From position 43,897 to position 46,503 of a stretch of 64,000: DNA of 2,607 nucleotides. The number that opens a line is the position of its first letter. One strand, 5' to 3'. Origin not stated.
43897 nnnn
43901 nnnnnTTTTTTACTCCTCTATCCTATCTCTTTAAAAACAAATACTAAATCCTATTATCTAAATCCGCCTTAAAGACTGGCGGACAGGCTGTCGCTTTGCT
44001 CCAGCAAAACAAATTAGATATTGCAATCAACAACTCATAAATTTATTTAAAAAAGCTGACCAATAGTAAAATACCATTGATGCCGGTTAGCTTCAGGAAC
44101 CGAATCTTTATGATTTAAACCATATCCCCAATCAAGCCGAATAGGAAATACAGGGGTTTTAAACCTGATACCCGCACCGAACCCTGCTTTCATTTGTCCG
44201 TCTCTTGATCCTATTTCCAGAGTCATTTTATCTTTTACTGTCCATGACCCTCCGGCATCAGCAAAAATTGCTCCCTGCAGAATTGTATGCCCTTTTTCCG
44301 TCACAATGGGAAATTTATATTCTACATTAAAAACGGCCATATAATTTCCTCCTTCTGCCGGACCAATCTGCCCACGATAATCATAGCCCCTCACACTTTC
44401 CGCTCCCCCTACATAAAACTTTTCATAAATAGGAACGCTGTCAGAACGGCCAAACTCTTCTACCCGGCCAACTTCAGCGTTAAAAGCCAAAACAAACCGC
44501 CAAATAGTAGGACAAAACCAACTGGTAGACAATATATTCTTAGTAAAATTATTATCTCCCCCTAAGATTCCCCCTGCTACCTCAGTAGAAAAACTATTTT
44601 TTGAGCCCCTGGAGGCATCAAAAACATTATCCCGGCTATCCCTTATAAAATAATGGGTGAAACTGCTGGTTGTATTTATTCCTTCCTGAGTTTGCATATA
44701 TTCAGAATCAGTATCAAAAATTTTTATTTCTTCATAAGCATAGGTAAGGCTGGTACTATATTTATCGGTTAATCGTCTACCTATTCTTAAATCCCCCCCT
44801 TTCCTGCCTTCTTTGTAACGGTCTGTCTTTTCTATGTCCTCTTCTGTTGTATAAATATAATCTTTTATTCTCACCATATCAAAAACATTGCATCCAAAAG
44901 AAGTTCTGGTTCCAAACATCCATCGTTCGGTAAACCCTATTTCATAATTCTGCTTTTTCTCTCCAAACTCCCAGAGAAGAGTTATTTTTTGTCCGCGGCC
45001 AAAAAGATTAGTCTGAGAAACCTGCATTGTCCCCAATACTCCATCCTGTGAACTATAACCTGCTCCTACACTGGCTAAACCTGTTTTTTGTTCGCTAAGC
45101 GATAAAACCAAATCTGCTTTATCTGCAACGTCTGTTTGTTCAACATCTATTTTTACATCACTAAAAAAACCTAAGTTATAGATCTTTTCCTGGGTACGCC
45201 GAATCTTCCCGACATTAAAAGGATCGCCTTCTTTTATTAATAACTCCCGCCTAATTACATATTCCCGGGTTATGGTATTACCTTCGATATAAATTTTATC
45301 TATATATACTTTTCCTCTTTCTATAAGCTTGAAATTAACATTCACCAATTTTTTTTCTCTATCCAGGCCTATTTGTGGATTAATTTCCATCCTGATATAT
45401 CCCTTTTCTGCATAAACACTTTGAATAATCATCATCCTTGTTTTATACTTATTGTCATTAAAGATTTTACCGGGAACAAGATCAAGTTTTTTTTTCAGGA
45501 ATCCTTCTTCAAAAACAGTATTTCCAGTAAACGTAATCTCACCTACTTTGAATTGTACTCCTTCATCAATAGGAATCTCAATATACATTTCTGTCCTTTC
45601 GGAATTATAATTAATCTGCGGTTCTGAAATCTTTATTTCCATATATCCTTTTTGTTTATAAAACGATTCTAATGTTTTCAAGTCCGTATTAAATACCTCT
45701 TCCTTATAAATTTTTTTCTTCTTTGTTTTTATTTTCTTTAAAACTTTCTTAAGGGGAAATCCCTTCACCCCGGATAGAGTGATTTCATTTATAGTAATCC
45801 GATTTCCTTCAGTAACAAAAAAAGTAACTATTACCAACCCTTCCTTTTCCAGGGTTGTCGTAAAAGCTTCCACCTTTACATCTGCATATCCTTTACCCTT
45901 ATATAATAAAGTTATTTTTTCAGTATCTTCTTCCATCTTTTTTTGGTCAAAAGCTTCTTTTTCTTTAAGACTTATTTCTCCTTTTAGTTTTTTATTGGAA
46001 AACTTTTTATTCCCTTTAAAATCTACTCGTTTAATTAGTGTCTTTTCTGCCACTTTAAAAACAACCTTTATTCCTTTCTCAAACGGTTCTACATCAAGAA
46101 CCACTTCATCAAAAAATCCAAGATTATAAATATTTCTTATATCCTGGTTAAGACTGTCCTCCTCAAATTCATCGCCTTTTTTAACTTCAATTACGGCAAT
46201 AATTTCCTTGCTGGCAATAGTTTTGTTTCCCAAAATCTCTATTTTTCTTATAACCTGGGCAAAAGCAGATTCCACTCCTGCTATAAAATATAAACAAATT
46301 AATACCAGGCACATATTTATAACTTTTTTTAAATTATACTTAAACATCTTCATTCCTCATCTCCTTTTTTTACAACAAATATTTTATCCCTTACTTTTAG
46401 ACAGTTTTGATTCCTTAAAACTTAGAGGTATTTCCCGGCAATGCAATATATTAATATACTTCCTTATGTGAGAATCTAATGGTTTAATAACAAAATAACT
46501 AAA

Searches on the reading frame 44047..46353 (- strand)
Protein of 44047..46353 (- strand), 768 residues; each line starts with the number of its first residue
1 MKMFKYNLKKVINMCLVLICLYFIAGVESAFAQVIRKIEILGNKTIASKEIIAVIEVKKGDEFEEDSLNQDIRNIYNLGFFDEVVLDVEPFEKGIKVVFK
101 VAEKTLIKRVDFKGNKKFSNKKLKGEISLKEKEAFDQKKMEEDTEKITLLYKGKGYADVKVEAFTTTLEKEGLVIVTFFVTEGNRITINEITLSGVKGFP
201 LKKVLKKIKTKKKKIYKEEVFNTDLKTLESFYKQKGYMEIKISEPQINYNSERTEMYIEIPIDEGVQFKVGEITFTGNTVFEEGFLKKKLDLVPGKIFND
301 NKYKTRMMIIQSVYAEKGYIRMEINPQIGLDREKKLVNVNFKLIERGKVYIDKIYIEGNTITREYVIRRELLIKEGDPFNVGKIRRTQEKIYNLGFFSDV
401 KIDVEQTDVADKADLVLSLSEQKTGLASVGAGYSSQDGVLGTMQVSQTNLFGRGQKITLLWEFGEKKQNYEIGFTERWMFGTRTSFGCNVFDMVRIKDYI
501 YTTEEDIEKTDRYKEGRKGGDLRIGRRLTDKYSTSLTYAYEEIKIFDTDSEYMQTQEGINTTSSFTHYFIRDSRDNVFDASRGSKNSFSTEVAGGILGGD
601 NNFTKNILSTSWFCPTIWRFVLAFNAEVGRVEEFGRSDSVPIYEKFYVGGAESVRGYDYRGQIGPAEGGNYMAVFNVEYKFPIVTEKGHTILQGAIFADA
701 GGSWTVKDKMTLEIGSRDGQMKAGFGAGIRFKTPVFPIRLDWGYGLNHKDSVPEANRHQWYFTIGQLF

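Call 79: search_protein_families(library=pfam, proteins=[window:44047-46353:-], max_evalue=0.00001)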
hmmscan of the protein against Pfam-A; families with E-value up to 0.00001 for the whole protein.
window:44047-46353:- (768 aa): 3 families
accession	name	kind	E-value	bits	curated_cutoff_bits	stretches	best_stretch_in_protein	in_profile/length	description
PF01103.29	Omp85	-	1.5e-64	219.1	24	1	449-768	1-325/325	Omp85 superfamily domain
PF07244.20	POTRA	-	2.5e-64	214.4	21.3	5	107-183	3-79/79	Surface antigen variable number repeat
PF08479.16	POTRA_2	-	2.1e-10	40.7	24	0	107-163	3-59/76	POTRA domain, ShlB-type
